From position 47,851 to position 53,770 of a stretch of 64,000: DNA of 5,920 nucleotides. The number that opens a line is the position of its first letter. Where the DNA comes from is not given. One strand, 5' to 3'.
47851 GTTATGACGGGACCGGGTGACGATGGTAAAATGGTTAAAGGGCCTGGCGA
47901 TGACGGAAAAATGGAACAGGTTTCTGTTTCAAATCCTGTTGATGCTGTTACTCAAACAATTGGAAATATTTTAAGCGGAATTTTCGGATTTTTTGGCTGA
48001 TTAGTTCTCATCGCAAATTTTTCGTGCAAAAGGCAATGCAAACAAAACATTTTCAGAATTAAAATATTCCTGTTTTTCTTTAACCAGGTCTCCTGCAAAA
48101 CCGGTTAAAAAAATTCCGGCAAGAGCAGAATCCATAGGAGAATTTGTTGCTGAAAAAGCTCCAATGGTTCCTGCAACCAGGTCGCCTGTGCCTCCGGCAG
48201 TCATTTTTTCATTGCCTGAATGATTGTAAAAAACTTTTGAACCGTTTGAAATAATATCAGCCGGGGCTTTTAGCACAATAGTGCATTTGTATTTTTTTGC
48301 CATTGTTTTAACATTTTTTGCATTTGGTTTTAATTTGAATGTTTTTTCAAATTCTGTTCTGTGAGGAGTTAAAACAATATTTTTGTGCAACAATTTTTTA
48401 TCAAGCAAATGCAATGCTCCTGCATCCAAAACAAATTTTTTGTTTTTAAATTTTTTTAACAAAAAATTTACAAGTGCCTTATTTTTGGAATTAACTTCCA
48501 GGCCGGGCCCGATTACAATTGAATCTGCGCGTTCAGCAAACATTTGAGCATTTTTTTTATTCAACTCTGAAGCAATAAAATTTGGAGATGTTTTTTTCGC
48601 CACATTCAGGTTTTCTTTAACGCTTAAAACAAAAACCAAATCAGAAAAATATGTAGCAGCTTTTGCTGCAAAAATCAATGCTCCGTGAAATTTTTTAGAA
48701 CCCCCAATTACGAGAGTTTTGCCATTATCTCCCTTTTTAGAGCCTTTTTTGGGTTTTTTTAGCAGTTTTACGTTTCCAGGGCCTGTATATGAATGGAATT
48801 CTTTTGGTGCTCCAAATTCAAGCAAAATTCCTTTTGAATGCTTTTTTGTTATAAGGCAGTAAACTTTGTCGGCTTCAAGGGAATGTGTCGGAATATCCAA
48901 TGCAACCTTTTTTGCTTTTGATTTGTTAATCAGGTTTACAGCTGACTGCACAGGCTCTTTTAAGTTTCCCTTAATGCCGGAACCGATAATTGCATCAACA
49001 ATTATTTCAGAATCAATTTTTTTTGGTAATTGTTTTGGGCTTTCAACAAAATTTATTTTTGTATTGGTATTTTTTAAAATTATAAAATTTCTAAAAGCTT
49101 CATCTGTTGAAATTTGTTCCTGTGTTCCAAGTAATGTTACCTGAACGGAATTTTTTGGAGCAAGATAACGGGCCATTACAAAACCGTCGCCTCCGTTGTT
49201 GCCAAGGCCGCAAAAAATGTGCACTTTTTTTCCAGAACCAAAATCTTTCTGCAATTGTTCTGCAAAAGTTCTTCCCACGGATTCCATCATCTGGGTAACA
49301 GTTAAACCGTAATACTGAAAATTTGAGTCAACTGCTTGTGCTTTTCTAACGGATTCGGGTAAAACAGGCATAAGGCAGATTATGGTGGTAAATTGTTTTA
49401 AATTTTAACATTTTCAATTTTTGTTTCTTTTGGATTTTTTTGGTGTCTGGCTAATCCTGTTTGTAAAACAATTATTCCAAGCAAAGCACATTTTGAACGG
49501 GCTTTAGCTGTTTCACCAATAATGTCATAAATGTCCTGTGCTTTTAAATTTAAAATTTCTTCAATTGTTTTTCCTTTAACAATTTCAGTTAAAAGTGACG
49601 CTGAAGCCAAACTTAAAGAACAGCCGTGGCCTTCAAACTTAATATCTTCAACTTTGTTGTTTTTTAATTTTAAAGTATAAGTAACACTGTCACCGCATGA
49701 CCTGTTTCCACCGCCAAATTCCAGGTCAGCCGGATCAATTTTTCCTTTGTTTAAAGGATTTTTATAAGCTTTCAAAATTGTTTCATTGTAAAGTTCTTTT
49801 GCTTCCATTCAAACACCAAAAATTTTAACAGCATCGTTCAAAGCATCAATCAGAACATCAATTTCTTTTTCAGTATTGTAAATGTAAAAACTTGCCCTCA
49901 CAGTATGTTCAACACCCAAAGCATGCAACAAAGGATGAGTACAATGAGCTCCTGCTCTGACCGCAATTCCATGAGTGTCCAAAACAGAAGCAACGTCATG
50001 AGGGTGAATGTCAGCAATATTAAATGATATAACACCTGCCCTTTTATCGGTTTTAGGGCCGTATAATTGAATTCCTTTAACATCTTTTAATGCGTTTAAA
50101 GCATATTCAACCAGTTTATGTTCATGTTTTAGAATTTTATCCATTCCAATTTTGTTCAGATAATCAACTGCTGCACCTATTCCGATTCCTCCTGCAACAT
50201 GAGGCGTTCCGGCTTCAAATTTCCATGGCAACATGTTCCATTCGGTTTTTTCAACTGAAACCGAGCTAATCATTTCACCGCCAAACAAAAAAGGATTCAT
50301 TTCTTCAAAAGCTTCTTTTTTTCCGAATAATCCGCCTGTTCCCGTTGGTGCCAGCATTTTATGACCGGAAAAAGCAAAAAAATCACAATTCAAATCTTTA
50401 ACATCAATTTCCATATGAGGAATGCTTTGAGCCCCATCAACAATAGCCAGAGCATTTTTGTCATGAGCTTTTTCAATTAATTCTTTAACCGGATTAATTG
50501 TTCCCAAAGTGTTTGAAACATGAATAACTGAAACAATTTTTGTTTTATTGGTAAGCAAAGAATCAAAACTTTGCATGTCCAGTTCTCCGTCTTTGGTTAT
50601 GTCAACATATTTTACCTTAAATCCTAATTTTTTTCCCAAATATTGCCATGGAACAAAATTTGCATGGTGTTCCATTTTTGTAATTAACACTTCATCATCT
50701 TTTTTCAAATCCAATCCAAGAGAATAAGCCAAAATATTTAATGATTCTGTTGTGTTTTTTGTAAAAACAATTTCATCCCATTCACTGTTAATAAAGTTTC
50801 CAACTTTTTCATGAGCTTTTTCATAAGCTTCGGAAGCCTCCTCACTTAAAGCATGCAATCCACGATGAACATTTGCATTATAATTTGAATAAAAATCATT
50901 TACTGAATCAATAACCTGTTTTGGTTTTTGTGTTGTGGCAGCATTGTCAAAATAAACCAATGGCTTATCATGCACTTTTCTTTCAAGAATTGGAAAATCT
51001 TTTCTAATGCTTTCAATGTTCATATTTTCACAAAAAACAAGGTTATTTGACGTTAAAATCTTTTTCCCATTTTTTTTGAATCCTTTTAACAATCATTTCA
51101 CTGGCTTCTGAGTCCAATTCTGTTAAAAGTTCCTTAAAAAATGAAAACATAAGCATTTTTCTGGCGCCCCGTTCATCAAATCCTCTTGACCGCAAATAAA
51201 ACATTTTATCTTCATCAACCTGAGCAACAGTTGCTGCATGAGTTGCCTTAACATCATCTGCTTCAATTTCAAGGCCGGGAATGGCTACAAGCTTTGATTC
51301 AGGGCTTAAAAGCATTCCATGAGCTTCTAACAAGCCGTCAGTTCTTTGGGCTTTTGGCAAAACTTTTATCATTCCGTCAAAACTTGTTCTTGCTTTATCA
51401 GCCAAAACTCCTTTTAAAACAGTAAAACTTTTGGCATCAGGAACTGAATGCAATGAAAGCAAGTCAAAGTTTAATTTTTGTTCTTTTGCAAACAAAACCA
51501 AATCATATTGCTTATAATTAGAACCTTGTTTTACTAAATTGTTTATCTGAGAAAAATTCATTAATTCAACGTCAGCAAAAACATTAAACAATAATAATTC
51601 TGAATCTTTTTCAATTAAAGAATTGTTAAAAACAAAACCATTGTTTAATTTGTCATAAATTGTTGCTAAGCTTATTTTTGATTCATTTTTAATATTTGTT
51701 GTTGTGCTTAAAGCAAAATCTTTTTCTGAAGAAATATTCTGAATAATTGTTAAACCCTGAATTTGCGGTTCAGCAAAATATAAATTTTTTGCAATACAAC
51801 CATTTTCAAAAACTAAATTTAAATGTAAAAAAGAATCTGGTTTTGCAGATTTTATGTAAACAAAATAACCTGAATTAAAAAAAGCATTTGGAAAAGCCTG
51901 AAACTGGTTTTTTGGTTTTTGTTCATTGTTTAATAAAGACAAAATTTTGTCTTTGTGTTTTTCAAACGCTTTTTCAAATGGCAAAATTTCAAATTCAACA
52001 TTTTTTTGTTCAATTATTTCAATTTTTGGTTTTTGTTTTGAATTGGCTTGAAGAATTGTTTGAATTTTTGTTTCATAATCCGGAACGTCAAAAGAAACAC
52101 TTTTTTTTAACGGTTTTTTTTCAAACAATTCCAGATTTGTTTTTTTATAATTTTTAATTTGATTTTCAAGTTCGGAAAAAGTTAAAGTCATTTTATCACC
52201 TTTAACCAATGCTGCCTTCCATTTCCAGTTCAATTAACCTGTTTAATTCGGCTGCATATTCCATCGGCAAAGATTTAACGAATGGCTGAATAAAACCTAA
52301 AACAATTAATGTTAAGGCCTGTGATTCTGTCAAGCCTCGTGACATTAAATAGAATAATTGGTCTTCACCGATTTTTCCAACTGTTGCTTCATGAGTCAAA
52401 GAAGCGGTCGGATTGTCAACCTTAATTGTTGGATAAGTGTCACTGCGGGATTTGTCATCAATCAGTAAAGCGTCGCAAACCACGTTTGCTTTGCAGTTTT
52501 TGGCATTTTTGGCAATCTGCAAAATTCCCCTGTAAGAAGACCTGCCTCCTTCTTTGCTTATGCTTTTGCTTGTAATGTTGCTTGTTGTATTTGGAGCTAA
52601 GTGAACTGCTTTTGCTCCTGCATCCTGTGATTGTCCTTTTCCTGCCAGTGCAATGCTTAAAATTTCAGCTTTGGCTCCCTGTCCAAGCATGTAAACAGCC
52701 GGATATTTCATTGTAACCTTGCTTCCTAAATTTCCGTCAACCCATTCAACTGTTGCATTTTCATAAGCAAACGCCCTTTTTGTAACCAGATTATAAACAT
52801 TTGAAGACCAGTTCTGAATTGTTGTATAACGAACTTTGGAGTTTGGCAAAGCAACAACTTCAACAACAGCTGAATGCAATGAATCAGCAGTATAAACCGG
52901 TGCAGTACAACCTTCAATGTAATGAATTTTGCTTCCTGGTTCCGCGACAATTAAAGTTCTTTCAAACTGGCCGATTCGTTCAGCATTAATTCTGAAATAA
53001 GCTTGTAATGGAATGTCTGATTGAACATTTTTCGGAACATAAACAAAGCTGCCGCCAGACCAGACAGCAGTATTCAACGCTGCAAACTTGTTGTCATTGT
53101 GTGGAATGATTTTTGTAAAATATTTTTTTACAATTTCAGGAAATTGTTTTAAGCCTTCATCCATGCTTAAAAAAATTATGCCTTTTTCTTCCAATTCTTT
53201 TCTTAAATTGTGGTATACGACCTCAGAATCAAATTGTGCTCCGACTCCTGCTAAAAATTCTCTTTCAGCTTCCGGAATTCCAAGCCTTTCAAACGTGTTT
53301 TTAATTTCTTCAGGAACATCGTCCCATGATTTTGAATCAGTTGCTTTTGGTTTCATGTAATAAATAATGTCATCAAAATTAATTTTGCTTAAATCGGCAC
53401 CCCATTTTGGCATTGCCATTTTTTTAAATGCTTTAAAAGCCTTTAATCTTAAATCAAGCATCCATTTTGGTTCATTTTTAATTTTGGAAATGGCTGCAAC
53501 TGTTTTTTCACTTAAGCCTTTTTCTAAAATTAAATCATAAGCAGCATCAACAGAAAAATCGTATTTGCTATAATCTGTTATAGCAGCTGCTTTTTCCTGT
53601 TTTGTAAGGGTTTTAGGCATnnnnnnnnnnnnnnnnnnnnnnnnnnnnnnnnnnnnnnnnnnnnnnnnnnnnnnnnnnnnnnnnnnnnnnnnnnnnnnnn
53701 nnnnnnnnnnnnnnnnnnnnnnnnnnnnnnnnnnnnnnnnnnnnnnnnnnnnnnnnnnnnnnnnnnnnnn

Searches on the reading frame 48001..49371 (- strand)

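Call 64: search_protein_families(library=pfam, proteins=[window:48001-49371:-])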
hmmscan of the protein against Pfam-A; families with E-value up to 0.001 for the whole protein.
window:48001-49371:- (456 aa): 3 families
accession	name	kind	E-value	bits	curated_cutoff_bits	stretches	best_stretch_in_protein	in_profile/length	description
PF01256.23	Carb_kinase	-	3.2e-46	158.2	27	1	220-438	2-232/242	NAD(P)H-hydrate dehydratase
PF03853.21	YjeF_N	-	2.3e-32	112.7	24.9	1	26-163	2-142/169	YjeF-related protein N-terminus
PF02110.20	HK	-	5.7e-08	32.9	27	1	351-435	141-227/247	Hydroxyethylthiazole kinase family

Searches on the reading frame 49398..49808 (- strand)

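Call 64: search_protein_families(library=pfam, proteins=[window:49398-49808:-])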
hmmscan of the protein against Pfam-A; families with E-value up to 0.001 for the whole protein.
window:49398-49808:- (136 aa): 1 family
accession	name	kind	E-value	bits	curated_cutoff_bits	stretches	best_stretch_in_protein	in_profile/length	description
PF01592.21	NifU_N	-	4.4e-30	104.9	22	1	7-127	2-125/127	NifU-like N terminal domain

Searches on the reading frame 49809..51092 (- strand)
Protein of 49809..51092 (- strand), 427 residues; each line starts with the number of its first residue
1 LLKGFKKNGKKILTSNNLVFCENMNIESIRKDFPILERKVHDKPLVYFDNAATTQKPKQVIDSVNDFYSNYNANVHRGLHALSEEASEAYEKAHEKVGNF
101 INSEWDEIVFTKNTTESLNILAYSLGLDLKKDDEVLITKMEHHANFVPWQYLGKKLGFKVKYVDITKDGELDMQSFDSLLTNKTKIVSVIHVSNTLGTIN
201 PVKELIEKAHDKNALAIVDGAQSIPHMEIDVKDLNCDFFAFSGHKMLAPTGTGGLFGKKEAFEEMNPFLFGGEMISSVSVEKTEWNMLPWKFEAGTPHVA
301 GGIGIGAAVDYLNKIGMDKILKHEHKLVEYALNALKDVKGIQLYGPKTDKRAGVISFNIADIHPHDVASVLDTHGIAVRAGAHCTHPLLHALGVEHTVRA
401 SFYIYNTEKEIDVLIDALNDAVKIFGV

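Call 64: search_protein_families(library=pfam, proteins=[window:49809-51092:-])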
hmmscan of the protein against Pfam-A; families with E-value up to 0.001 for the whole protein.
window:49809-51092:- (427 aa): 3 families
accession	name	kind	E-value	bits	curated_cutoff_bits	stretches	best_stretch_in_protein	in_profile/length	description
PF00266.25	Aminotran_5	-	1.3e-152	508.5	21.5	1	46-414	1-371/371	Aminotransferase class-V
PF01041.23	DegT_DnrJ_EryC1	-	4.4e-08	33.2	19.8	1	108-256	42-184/360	DegT/DnrJ/EryC1/StrS aminotransferase family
PF01053.26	Cys_Met_Meta_PP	-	4.4e-05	22.7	27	1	130-247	89-200/381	Cys/Met metabolism PLP-dependent enzyme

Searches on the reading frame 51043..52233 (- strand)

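Call 64: search_protein_families(library=pfam, proteins=[window:51043-52233:-])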
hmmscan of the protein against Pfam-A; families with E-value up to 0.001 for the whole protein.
window:51043-52233:- (396 aa): 1 family
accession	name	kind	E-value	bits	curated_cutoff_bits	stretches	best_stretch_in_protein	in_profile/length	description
PF01458.23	SUFBD_core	-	7.1e-43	147.1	27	1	161-365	24-232/232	SUF system FeS cluster assembly, SufBD core domain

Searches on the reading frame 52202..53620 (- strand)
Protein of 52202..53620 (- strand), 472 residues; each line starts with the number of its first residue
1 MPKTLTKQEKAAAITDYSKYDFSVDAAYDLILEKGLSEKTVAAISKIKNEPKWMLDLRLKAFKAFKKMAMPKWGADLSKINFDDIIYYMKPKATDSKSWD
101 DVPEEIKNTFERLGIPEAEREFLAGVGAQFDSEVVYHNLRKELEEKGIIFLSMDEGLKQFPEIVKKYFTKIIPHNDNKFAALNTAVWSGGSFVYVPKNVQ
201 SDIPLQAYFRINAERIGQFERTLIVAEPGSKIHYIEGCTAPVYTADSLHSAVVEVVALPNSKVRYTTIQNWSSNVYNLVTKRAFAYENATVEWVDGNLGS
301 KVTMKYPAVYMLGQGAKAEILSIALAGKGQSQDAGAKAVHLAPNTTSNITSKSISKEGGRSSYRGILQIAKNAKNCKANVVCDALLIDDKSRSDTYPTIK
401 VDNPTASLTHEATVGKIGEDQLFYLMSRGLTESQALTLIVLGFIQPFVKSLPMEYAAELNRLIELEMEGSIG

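Call 64: search_protein_families(library=pfam, proteins=[window:52202-53620:-])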
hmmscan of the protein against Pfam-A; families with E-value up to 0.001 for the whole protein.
window:52202-53620:- (472 aa): 2 families
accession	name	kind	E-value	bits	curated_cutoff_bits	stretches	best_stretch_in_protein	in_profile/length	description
PF01458.23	SUFBD_core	-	1e-82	277.5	27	1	209-443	1-232/232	SUF system FeS cluster assembly, SufBD core domain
PF19295.5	SufBD_N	-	1.7e-13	51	23.5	1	51-206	23-171/172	SufBD protein N-terminal region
